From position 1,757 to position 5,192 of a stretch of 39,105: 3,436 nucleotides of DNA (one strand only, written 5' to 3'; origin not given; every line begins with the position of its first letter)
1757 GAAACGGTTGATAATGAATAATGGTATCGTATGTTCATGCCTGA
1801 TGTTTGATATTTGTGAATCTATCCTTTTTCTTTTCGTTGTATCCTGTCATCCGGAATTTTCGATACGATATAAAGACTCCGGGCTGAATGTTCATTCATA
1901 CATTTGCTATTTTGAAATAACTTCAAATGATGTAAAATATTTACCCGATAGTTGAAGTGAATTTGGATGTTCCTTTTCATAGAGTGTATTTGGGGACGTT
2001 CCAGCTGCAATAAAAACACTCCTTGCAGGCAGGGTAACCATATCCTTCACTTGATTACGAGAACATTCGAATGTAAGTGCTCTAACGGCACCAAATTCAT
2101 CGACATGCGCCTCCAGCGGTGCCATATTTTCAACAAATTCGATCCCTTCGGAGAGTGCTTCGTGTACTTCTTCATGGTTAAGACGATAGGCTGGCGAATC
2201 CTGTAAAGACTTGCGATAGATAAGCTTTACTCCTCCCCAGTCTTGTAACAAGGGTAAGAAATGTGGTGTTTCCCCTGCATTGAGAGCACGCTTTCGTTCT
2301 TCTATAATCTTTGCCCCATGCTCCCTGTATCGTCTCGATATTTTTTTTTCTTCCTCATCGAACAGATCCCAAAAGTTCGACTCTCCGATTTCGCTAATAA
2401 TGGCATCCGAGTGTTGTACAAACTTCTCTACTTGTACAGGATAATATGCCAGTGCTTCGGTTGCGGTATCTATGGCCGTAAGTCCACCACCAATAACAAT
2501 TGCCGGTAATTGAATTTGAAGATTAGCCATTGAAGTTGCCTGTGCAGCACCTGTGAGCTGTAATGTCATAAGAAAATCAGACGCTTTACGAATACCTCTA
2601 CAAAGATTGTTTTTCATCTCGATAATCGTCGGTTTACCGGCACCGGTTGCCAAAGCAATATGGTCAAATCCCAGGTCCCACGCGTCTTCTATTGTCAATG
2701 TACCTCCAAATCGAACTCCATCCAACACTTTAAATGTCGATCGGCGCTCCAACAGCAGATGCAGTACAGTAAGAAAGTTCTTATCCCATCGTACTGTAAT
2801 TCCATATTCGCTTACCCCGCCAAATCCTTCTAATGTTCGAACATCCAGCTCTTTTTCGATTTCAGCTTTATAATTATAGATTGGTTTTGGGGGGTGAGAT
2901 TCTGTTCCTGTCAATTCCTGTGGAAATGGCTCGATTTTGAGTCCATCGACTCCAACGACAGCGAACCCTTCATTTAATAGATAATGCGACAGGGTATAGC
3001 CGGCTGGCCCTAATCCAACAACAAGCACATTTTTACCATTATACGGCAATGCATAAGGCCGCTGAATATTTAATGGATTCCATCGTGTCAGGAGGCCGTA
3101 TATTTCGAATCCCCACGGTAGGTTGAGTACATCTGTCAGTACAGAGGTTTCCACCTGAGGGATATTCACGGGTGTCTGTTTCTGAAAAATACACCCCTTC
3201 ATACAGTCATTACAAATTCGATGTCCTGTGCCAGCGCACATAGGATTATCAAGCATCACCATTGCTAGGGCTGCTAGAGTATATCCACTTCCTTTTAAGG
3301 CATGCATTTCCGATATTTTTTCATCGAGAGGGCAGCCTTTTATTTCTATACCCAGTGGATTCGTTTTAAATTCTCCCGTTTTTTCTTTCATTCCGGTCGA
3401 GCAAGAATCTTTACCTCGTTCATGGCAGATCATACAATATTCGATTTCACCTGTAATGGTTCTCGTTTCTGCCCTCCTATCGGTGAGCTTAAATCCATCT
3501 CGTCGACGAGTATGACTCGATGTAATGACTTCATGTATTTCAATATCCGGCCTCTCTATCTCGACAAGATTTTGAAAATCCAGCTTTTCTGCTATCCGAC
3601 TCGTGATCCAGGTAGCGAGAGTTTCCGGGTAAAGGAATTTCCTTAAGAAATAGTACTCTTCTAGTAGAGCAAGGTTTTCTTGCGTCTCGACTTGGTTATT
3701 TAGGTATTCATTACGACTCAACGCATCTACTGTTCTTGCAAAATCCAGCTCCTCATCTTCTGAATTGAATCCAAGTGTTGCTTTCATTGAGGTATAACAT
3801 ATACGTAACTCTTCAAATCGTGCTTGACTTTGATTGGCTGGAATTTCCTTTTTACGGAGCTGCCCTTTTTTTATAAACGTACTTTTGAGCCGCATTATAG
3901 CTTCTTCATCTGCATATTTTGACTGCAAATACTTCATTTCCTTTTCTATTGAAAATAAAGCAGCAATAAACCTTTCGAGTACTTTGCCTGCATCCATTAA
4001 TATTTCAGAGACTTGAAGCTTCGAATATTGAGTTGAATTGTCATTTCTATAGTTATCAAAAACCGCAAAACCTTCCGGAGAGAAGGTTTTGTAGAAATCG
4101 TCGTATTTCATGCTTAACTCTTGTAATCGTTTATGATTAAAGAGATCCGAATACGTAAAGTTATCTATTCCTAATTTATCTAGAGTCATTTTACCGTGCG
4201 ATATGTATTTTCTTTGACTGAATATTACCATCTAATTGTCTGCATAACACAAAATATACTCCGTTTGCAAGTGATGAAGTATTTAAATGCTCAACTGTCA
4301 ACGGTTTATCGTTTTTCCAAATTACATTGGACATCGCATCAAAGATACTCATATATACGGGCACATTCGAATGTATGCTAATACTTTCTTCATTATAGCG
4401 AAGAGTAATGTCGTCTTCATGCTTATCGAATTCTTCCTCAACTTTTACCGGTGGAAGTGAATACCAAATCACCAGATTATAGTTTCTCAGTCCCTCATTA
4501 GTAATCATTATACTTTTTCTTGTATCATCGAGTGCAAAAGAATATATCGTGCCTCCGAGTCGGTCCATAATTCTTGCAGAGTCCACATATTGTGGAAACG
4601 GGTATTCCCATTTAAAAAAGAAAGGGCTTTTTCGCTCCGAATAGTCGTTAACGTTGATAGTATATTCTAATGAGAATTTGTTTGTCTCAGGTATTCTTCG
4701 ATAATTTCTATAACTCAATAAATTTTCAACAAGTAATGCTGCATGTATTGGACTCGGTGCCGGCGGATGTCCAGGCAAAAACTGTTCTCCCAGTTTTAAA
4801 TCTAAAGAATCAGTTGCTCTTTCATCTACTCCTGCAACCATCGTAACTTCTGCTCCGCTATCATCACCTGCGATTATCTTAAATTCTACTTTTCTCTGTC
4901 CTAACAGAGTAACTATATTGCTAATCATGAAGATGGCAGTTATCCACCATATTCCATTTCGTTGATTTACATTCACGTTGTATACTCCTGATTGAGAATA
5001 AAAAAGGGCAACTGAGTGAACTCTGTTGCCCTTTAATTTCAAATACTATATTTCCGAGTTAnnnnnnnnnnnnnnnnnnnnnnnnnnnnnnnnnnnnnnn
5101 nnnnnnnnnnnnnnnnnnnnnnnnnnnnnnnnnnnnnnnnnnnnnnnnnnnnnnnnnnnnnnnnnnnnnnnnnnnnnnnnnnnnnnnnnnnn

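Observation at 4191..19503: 15-kb block of five consecutive T9SS-tagged secreted proteins (~5,030 aa) with no recognisable enzymes: candidate undescribed cell-surface assembly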

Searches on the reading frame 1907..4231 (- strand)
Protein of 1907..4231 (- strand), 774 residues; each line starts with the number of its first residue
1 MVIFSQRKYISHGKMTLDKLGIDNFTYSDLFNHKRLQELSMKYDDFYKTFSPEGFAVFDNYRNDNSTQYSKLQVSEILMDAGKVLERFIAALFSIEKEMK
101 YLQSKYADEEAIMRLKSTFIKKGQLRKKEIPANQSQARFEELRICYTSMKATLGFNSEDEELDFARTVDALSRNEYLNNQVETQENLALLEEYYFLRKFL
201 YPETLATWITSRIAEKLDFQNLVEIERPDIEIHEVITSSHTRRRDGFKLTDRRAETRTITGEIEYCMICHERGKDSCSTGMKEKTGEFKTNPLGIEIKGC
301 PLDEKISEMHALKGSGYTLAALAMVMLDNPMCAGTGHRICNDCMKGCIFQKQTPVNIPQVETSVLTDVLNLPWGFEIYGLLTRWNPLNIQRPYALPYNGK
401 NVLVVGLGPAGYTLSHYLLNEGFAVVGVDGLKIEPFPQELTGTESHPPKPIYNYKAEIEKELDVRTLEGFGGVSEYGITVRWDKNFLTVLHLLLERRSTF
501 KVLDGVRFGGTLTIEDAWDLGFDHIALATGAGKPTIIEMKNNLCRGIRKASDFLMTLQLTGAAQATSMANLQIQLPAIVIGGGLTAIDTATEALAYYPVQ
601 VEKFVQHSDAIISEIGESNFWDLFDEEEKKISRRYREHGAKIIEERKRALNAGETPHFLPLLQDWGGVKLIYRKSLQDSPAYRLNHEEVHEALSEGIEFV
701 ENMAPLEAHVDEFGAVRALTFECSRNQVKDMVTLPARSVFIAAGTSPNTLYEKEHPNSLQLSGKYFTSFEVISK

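Call 6: search_protein_families(library=pfam, proteins=[window:1907-4231:-], max_evalue=0.001)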
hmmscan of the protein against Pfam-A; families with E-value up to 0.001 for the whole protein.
window:1907-4231:- (774 aa): 1 family
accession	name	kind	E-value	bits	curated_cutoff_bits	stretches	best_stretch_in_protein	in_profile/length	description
PF07992.20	Pyr_redox_2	-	3.3e-10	40.3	26.1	1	401-596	2-164/291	Pyridine nucleotide-disulphide oxidoreductase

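Call 82: search_protein_families(library=ncbifam, proteins=[window:1907-4189:-], max_evalue=0.01)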
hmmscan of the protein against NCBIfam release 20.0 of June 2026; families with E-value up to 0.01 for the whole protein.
window:1907-4189:- (760 aa): 14 families
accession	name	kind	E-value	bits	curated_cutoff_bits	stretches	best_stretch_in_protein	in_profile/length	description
NF005128.0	PRK06567.1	equivalog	3.1e-144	482.2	1072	1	59-719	53-691/1031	putative bifunctional glutamate synthase subunit beta/2-polyprenylphenol hydroxylase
TIGR01316.1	gltA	equivalog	5.2e-21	75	471.75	2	453-580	165-292/449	NADPH-dependent glutamate synthase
NF009414.0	PRK12778.1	equivalog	1.1e-20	73.5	1103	2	453-579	463-589/752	bifunctional dihydroorotate dehydrogenase B NAD binding subunit/NADPH-dependent glutamate synthase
NF009415.0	PRK12779.1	equivalog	3.7e-15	54.9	1519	2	492-579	377-466/944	putative bifunctional glutamate synthase subunit beta/2-polyprenylphenol hydroxylase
NF009410.0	PRK12771.1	subfamily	4e-15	55.4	516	2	457-714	174-353/566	NAD(P)-binding protein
NF009454.0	PRK12814.1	equivalog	1.3e-12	46.9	916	2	492-582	264-345/657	putative NADPH-dependent glutamate synthase small subunit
TIGR03315.1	Se_ygfK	equivalog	1.5e-12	45.8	835.3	2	284-412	449-564/1012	putative selenate reductase subunit YgfK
NF009409.0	PRK12770.1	subfamily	1.8e-12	47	343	1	508-582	120-195/360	putative glutamate synthase subunit beta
NF009413.0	PRK12775.1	equivalog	1.9e-10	39.2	1895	2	453-576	462-587/1006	putative trifunctional 2-polyprenylphenol hydroxylase/glutamate synthase subunit beta/ferritin domain-containing protein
TIGR01317.1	GOGAT_sm_gam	subfamily_domain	9.6e-08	31.3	447.7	1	456-610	178-332/485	glutamate synthase small subunit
TIGR01318.1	gltD_gamma_fam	subfamily_domain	2.9e-05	22.8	482.95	0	456-580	176-302/467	glutamate synthase, small subunit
NF009408.0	PRK12769.1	equivalog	0.00026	19.3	1003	0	658-707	499-545/659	formate-dependent uric acid utilization protein AegA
NF010590.0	PRK13984.1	equivalog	0.0052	15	946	0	670-709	469-507/611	putative oxidoreductase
TIGR03911.1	pyrrolys_PylD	equivalog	0.0099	15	150.05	0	385-415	145-175/266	3-methylornithyl-N6-L-lysine dehydrogenase PylD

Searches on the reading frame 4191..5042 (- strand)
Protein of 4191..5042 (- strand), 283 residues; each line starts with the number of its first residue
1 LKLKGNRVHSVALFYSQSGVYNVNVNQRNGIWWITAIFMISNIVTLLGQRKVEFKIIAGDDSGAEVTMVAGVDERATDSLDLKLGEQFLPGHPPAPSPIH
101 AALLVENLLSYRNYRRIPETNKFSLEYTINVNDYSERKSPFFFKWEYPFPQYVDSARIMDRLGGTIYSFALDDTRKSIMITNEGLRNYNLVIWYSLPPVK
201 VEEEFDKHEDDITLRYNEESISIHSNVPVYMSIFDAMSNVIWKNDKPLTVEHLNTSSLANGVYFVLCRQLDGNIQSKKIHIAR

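Call 4: search_protein_families(library=pfam, proteins=[window:4191-5042:-], max_evalue=0.01)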
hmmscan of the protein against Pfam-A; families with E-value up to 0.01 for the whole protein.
window:4191-5042:- (283 aa): 1 family
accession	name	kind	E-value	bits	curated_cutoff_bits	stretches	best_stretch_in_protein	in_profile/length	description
PF18962.6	Por_Secre_tail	-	1.3e-05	25.8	27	1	224-280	23-74/75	Secretion system C-terminal sorting domain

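Call 5: search_protein_families(library=ncbifam, proteins=[window:4191-5042:-], max_evalue=0.01)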
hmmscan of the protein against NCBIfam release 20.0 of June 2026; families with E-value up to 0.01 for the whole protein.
window:4191-5042:- (283 aa): 1 family
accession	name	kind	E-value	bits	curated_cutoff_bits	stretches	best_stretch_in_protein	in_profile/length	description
TIGR04183.1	Por_Secre_tail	domain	9.7e-05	22.3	23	1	221-279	13-69/72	T9SS type A sorting domain-containing protein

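Call 35: search_protein_families(library=pfam, alignment_id=A4, max_evalue=0.01)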
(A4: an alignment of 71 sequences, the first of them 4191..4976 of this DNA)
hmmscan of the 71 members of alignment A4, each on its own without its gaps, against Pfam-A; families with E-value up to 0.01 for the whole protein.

A. member 1, window:4191-4976:- (261 aa): 1 family
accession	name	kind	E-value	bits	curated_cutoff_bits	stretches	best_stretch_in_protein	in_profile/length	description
PF18962.6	Por_Secre_tail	-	0.00012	22.7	27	1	202-258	23-74/75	Secretion system C-terminal sorting domain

B. families by the number of members that match (of 71 scanned): 4 families
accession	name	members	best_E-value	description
PF18962.6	Por_Secre_tail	53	2.2e-13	Secretion system C-terminal sorting domain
PF19910.5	DUF6383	2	0.00058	Domain of unknown function (DUF6383)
PF13585.12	CHU_C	1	8.3e-05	CHU_C Type IX secretion signal domain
PF24212.1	DUF7433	1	0.0049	Family of unknown function (DUF7433)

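Call 73: search_solved_structures(query=A4, max_evalue=10)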
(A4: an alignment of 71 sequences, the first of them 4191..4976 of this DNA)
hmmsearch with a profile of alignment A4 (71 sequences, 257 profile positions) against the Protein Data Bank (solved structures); distinct sequences matched with E-value up to 10: 18.
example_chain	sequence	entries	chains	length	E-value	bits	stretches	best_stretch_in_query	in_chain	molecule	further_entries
7pzj_A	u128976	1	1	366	1.1e-10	44.9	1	173-250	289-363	Lipase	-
8glj_D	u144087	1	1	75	8.6e-09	38.6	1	183-256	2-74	Por secretion system C-terminal sorting domain-containing protein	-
8glk_D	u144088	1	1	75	8.6e-09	38.6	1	184-256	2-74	Endonuclease I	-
5jvk_A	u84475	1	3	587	2.2e-07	34.1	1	180-256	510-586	Uncharacterized protein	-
8gl8_D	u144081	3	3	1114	1.1e-06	31.7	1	16-255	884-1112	RemZ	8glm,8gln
8h97_A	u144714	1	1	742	5.7e-06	29.4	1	174-256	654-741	Beta-agarase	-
5uyt_A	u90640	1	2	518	6.7e-06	29.2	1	183-255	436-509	Ice-binding protein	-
8qb1_A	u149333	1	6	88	0.00059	22.8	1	199-256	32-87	Mirolase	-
7jrm_A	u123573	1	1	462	0.00099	22.1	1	193-243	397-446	F5/8 type C domain protein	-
7jrl_A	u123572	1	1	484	0.0011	21.9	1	193-243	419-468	F5/8 type C domain protein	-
7pq4_A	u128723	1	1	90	0.034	17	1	174-256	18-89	Arginine-specific cysteine proteinase (Arg-gingipain)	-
9x1i_A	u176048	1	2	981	0.035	17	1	203-256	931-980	Endo-beta-N-acetylglucosaminidase HS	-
5hfs_A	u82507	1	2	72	0.046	16.6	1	193-256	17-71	Gingipain R2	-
5ag9_A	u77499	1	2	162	0.076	15.9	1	186-256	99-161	Gingipain R2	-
5ag8_A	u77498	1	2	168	0.17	14.7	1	192-256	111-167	GINGIPAIN R2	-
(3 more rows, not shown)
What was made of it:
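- The E family profile aligns to the C-terminal part of F. johnsoniae RemZ (8gl8_D, 1.1e-6; call 73).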
